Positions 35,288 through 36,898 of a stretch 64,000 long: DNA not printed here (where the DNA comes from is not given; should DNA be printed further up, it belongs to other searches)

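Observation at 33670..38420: Unusual cell-wall module: unknown membrane protein, FemAB, N-terminally truncated MurE-like ligase, secreted beta-propeller and CYTH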

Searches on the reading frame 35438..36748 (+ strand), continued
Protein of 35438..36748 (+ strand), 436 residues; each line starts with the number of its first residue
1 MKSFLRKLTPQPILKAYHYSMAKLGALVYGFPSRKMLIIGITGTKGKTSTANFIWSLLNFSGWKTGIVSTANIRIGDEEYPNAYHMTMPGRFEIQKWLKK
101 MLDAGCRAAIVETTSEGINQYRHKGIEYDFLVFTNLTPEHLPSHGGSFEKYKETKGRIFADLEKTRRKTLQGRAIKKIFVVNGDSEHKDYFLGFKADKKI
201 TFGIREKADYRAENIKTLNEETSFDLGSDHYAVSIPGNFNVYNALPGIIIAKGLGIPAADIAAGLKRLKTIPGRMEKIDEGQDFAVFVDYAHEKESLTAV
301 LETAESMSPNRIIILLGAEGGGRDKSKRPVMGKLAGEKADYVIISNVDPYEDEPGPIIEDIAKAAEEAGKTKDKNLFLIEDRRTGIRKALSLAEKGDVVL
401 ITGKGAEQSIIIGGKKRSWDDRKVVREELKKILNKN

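Call 45: predict_structure(alignment_id=A1)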
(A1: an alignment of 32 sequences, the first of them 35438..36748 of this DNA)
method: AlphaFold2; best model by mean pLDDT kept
length: 436 residues; sequences in the alignment: 32
mean_pLDDT: 89.7   pTM: 0.89
mean pLDDT of the five models: 89.7, 89.5, 88.0, 87.6, 86.7
residues with pLDDT >= 90: 283; 70-90: 134; 50-70: 16; < 50: 3
segments of 3 or more residues with pLDDT < 50: none
pLDDT, mean of each block of 10 residues (from residue 1): 74 91 95 96 91 97 94 90 75 95 97 91 93 87 81 92 87 92 95 96 96 89 94 92 97 95 93 85 92 86 91 86 70 94 84 80 95 95 94 96 78 79 93 76
secondary structure, 60 per line:
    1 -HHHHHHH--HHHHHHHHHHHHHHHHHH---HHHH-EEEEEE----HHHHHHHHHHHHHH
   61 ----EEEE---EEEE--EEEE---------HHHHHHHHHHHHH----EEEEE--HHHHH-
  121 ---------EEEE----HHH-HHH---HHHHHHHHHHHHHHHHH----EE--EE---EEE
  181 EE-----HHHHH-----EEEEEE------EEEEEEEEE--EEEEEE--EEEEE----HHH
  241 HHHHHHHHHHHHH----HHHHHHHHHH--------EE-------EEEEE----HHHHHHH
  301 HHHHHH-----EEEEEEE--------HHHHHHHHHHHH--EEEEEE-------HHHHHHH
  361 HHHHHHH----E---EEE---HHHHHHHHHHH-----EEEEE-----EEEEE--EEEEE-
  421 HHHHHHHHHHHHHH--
elements in order: H2-8 H11-28 H32-35 E37-42 H47-60 E65-68 E72-75 E78-81 H91-103 E108-112 H115-119 E130-133 H148-164 E178-182 H188-192 E198-203 E210-218 E221-226 E229-233 H238-253 H258-267 E285-289 H294-306 E312-318 H327-338 E341-346 H354-367 E376-378 H382-392 E398-402 E408-412 E415-419 H421-434

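Call 48: fold_search(model_id=the predicted structure, library=pdb)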
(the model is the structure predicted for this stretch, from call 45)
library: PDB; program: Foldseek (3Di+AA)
matches with E <= 10: 1181; with E <= 0.001: 157
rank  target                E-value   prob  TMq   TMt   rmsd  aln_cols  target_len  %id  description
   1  8r6s_Q                5.7e-35  1.00  0.83  0.68   3.7       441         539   29  Plastid-encoded RNA polymerase (Integrated model) (released 2024-03-13)
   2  8g6p                  6.0e-35  1.00  0.83  0.72   3.2       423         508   31  Crystal structure of Mycobacterium thermoresistibile MurE in complex with ADP and 2,6-Diaminopimelic acid (released 2023-04-05)
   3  2xja_C                7.2e-35  1.00  0.82  0.73   3.9       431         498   33  Structure of MurE from M.tuberculosis with dipeptide and ADP (released 2010-08-18)
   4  2xja_B                1.5e-34  1.00  0.83  0.73   3.7       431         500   32  Structure of MurE from M.tuberculosis with dipeptide and ADP (released 2010-08-18)
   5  2xja_A                2.1e-34  1.00  0.82  0.72   3.7       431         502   32  Structure of MurE from M.tuberculosis with dipeptide and ADP (released 2010-08-18)
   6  2wtz_B                2.8e-34  1.00  0.82  0.71   3.6       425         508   32  MurE ligase of Mycobacterium Tuberculosis (released 2009-12-15)
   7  2wtz_A                7.0e-34  1.00  0.83  0.72   3.5       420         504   32  MurE ligase of Mycobacterium Tuberculosis (released 2009-12-15)
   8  9epc_Q                1.1e-33  1.00  0.81  0.80   4.0       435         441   29  Cryo-EM structure of the Plastid-encoded RNA polymerase from Sinapis alba (released 2025-06-18)
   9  4c12                  1.6e-32  1.00  0.83  0.73   2.7       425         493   28  X-ray Crystal Structure of Staphylococcus aureus MurE with UDP-MurNAc- Ala-Glu-Lys and ADP (released 2013-10-02)
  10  4c13                  2.0e-32  1.00  0.81  0.73   3.1       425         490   28  x-ray crystal structure of Staphylococcus aureus MurE with UDP-MurNAc- Ala-Glu-Lys (released 2013-10-02)
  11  2xja_D                2.0e-32  1.00  0.79  0.71   4.0       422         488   32  Structure of MurE from M.tuberculosis with dipeptide and ADP (released 2010-08-18)
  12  4bub_B                1.4e-30  1.00  0.76  0.70   4.0       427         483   32  CRYSTAL STRUCTURE OF MURE LIGASE FROM THERMOTOGA MARITIMA IN COMPLEX WITH ADP (released 2013-07-17)
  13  7d27                  1.5e-30  1.00  0.65  0.59   5.7       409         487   28  Structure of UDP-N-acetylmuramoyl-L-alanyl-D-glutamate--2, 6-diaminopimelate ligase (released 2021-07-28)
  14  4bub_A                2.6e-30  1.00  0.81  0.74   3.3       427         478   32  CRYSTAL STRUCTURE OF MURE LIGASE FROM THERMOTOGA MARITIMA IN COMPLEX WITH ADP (released 2013-07-17)
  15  1e8c_A                4.3e-30  1.00  0.81  0.72   3.2       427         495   26  Structure of MurE the UDP-N-acetylmuramyl tripeptide synthetase from E. coli (released 2001-09-13)
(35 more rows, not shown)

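Call 49: search_protein_representatives(protein=window:35438-36748:+)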
Query: 436 residues. Proteins with E-value up to 0.001 (for the whole library): 26912; up to 1e-10: 16287; up to 1e-30: 7774. The best 150 are listed.
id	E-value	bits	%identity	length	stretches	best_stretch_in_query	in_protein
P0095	1.2e-172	591.2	61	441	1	1-433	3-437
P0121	1.4e-134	465.8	51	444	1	2-433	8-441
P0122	1.6e-126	439.3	51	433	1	2-434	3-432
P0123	5.0e-126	437.7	49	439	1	1-431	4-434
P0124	5.2e-126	437.6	49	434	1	2-432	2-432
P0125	2.0e-124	432.4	49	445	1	2-429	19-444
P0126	2.1e-122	425.7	59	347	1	101-432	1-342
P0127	2.5e-122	425.5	50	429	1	4-430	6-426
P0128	5.5e-122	424.3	48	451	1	9-429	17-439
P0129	4.1e-121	421.5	47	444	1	5-429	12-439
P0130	2.4e-120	418.9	49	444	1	1-431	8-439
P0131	1.4e-119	416.5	49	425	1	1-432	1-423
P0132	4.2e-118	411.6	46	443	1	4-434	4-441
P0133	7.9e-117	407.4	50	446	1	2-430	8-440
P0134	3.2e-116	405.3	47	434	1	2-434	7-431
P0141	3.9e-114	398.5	43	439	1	3-431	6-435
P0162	8.1e-104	364.5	41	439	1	2-433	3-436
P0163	1.4e-103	363.8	48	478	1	1-434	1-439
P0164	1.4e-103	363.7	47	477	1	5-426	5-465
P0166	8.1e-103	361.2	43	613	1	1-431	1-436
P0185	3.6e-99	349.2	44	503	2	218-433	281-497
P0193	2.1e-98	346.7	40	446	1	1-429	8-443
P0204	1.4e-95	337.4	40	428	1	5-434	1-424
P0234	1.4e-87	311.0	38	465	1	2-436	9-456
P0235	1.5e-87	310.9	47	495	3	207-433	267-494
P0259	8.5e-84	298.6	38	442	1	1-433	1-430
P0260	1.0e-83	298.3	39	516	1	16-432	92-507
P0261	1.2e-83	298.0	41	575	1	10-430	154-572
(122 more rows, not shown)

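Call 50: search_protein_families(library=pfam, proteins=[P0261, P0260, P0166, P0185, P0235, P0163, P0164, P0040], max_evalue=0.001)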
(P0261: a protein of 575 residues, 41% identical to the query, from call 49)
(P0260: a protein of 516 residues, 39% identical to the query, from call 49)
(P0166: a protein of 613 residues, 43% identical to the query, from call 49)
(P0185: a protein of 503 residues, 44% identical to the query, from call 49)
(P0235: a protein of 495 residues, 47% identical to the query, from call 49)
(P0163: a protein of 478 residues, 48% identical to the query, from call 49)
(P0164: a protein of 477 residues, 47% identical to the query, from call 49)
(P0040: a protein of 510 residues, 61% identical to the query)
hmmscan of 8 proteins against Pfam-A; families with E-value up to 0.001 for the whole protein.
P0261 (575 aa): 3 families
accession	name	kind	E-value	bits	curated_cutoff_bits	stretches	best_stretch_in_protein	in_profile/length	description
PF08245.18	Mur_ligase_M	-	5.1e-44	151.1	24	1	185-393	1-200/200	Mur ligase middle domain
PF02875.26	Mur_ligase_C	-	2.9e-22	80.3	28.4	1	415-547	1-127/127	Mur ligase, glutamate ligase domain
PF01687.23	Flavokinase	-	1.4e-20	74.2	19.6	1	3-124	7-122/124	Riboflavin kinase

P0260 (516 aa): 3 families
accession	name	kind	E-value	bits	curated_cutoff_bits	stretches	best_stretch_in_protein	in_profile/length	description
PF08245.18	Mur_ligase_M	-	8.2e-50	170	24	1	117-327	1-200/200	Mur ligase middle domain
PF02875.26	Mur_ligase_C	-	5.6e-34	118.1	28.4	1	349-480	1-127/127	Mur ligase, glutamate ligase domain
PF01225.30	Mur_ligase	-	5.6e-09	36.7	21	1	29-105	2-95/95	Mur ligase family, catalytic domain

P0166 (613 aa): 3 families
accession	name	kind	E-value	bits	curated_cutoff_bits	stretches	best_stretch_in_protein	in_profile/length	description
PF08245.18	Mur_ligase_M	-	1.8e-37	129.7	24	1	41-257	1-200/200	Mur ligase middle domain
PF02643.20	DUF192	-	5.2e-27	94.3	27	1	505-609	3-96/96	Uncharacterized ACR, COG1430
PF02875.26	Mur_ligase_C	-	1.7e-26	94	28.4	1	279-410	1-127/127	Mur ligase, glutamate ligase domain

P0185 (503 aa): 2 families
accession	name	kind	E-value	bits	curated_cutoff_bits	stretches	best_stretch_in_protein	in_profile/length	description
PF08245.18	Mur_ligase_M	-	3.2e-25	89.7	24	1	41-162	1-114/200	Mur ligase middle domain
PF02875.26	Mur_ligase_C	-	9.1e-24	85.1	28.4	1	336-468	1-127/127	Mur ligase, glutamate ligase domain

P0235 (495 aa): 2 families
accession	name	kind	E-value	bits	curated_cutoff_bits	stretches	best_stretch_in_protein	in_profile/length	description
PF08245.18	Mur_ligase_M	-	3.4e-31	109.2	24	1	54-310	1-199/200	Mur ligase middle domain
PF02875.26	Mur_ligase_C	-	3.7e-24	86.4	28.4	1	333-466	1-127/127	Mur ligase, glutamate ligase domain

P0163 (478 aa): 3 families
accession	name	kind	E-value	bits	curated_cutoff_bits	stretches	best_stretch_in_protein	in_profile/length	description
PF08245.18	Mur_ligase_M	-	4.8e-42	144.6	24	1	40-255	1-200/200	Mur ligase middle domain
PF02875.26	Mur_ligase_C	-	2.7e-26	93.3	28.4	1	277-409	1-127/127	Mur ligase, glutamate ligase domain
PF07755.17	DUF1611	-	0.00069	19.5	25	0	32-69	12-49/201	Domain of unknown function (DUF1611_C) P-loop domain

P0164 (477 aa): 2 families
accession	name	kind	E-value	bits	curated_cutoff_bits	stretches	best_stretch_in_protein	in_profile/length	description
PF08245.18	Mur_ligase_M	-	1.7e-30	106.9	24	1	45-167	1-115/200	Mur ligase middle domain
PF02875.26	Mur_ligase_C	-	1.7e-21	77.8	28.4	1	313-443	3-127/127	Mur ligase, glutamate ligase domain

P0040 (510 aa): 2 families
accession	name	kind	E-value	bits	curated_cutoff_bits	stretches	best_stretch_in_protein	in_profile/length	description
PF08245.18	Mur_ligase_M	-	3.4e-34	119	24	1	112-321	1-199/200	Mur ligase middle domain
PF02875.26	Mur_ligase_C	-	1.3e-21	78.1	28.4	1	344-479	1-127/127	Mur ligase, glutamate ligase domain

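Call 51: list_cluster_members(proteins=[P0260, P0121, P0122, P0131, P0141, P0162, P0193, P0204, P0234, P0259])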
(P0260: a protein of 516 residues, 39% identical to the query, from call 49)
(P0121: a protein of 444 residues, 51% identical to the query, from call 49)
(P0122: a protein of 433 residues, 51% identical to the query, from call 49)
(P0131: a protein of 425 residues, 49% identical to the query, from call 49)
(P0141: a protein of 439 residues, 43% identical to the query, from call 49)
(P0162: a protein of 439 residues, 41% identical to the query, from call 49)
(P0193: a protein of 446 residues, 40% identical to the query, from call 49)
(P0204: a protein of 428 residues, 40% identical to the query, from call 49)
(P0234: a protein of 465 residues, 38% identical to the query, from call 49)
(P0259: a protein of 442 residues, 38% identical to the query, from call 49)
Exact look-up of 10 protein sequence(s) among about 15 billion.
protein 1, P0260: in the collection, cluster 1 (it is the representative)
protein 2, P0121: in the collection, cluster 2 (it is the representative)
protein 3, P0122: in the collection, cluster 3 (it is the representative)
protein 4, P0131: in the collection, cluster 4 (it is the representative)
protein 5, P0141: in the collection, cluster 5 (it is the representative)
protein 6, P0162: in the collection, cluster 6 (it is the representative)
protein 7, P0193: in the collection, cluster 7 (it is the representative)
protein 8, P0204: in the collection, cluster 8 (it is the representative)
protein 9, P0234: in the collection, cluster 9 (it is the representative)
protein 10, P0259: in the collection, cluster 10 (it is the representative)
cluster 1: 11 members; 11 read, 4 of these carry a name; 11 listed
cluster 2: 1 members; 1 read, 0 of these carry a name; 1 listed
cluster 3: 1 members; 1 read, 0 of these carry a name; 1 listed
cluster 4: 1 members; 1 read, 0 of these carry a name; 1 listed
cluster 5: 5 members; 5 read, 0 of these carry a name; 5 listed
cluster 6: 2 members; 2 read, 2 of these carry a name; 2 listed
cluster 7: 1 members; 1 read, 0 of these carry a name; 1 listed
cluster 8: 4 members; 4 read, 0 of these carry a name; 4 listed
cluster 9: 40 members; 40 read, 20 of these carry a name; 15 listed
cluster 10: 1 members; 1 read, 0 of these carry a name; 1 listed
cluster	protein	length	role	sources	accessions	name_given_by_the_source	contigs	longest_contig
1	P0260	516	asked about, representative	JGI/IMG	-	UDP-N-acetylmuramoyl-L-alanyl-D-glutamate--2,6-diaminopimelate ligase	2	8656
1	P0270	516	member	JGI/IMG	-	UDP-N-acetylmuramoyl-L-alanyl-D-glutamate--2,6-diaminopimelate ligase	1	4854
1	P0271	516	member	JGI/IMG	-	UDP-N-acetylmuramoyl-L-alanyl-D-glutamate--2,6-diaminopimelate ligase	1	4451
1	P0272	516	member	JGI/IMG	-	UDP-N-acetylmuramoyl-L-alanyl-D-glutamate--2,6-diaminopimelate ligase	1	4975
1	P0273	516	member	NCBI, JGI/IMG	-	-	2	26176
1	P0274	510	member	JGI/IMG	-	-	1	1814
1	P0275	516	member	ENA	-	-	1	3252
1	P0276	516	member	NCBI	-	-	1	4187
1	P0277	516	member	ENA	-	-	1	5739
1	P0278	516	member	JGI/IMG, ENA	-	-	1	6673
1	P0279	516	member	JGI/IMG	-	-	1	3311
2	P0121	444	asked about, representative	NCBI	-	-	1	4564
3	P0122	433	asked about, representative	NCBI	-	-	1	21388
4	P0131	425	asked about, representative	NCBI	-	-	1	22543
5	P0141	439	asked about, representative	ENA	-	-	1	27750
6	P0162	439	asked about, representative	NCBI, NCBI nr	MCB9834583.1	UDP-N-acetylmuramyl-tripeptide synthetase [Candidatus Nomurabacteria bacterium]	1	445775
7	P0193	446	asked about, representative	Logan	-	-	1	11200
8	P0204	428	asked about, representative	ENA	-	-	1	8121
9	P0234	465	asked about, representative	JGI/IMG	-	UDP-N-acetylmuramoyl-L-alanyl-D-glutamate--2,6-diaminopimelate ligase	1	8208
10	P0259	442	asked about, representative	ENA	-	-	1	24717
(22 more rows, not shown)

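Call 56: find_encoding_contigs(protein=P0273, flank=10000, max_places=2)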
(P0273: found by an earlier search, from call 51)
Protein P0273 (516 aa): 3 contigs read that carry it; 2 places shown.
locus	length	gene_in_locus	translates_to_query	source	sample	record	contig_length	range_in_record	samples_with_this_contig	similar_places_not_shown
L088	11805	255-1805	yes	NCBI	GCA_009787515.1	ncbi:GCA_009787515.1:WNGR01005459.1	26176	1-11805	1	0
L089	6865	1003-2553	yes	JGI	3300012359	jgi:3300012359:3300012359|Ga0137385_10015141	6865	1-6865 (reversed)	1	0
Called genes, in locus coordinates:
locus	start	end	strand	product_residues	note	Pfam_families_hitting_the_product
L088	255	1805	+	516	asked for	PF01225:Mur_ligase, PF08245:Mur_ligase_M, PF02875:Mur_ligase_C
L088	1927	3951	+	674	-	PF00953:Glycos_transf_4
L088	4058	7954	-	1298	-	PF12770:CHAT, PF13424:TPR_12, PF13424:TPR_12 (weak), PF00515:TPR_1 (weak), PF07719:TPR_2 (weak), PF13424:TPR_12, PF17874:TPR_MalT, PF13424:TPR_12, +8 more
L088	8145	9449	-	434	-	PF01018:GTP1_OBG, PF01926:MMR_HSR1, PF02421:FeoB_N, PF03193:RsgA_GTPase (faint), PF09269:DUF1967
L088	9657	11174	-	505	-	PF00069:Pkinase, PF07714:PK_Tyr_Ser-Thr, PF01636:APH (faint)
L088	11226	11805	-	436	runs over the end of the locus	PF00069:Pkinase, PF07714:PK_Tyr_Ser-Thr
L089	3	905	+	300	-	?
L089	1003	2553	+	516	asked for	PF01225:Mur_ligase, PF08245:Mur_ligase_M, PF02875:Mur_ligase_C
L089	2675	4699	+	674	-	PF00953:Glycos_transf_4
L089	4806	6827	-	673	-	PF12862:ANAPC5 (faint), PF13428:TPR_14 (faint), PF13424:TPR_12, PF13424:TPR_12 (weak), PF17874:TPR_MalT, PF00515:TPR_1 (weak), PF07719:TPR_2 (weak), PF13424:TPR_12, +7 more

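Call 83: search_protein_families(library=pfam, proteins=[L017:13499-14626:+, L017:12387-13490:+, L070:9376-9960:+, L027:11347-12252:+, L027:12254-13351:+, L044:20511-21329:+, L015:11227-12087:+, L010:3018-3926:+], max_evalue=0.0001)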
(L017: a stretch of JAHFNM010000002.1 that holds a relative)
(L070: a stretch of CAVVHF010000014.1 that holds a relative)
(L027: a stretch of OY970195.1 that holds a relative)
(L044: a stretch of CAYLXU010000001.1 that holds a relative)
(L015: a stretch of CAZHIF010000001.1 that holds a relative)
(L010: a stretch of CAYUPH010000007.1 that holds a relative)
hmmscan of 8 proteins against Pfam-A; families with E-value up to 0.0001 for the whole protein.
L017:13499-14626:+ (375 aa): 2 families
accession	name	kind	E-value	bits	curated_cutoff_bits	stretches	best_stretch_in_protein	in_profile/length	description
PF04101.22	Glyco_tran_28_C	-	2e-30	106.4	22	1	192-361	1-165/166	Glycosyltransferase family 28 C-terminal domain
PF03033.26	Glyco_transf_28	-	3.3e-25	89.2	26.2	1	3-146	1-138/139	Glycosyltransferase family 28 N-terminal domain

L017:12387-13490:+ (367 aa): 1 family
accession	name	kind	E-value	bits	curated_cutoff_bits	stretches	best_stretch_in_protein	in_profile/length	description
PF01098.24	FTSW_RODA_SPOVE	-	4.3e-93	312.6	26.4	1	13-366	5-355/356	Cell cycle protein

L070:9376-9960:+ (194 aa): 4 families
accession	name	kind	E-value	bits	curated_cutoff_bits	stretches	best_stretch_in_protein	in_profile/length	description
PF01330.27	RuvA_N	-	1.3e-18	67.2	23.6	1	1-62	1-61/61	RuvA N terminal domain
PF14520.12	HHH_5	-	1.6e-16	61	27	1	72-129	1-56/57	Helix-hairpin-helix domain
PF07499.19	RuvA_C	-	2.1e-09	38.2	24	1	149-189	5-46/47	RuvA, C-terminal domain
PF00633.29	HHH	-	8.9e-07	28.9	24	0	102-125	5-28/30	Helix-hairpin-helix motif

L027:11347-12252:+ (301 aa): 2 families
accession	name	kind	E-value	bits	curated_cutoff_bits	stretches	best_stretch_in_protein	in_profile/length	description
PF01509.24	TruB_N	-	1.4e-47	162.2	27.3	1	31-180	1-149/149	TruB family pseudouridylate synthase (N terminal domain)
PF16198.10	TruB_C_2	-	3.6e-10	40.2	29.3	1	181-221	1-41/66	tRNA pseudouridylate synthase B C-terminal domain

L027:12254-13351:+ (365 aa): 1 family
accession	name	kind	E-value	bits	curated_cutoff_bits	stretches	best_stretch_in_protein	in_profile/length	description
PF00953.26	Glycos_transf_4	-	6.3e-34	117.7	27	1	81-259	2-159/160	Glycosyl transferase family 4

L044:20511-21329:+ (273 aa): 1 family
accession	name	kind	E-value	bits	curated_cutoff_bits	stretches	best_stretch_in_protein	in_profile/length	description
PF08245.18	Mur_ligase_M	-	2e-38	132.8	24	1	40-248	1-200/200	Mur ligase middle domain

L015:11227-12087:+ (286 aa): 0 families

L010:3018-3926:+ (302 aa): 2 families
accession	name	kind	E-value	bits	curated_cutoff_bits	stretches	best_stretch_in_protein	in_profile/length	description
PF00768.25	Peptidase_S11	-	1.8e-27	96.8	27.6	1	71-286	19-237/239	D-alanyl-D-alanine carboxypeptidase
PF13354.11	Beta-lactamase2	-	1.2e-07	31.8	22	1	120-284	60-213/214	Beta-lactamase enzyme family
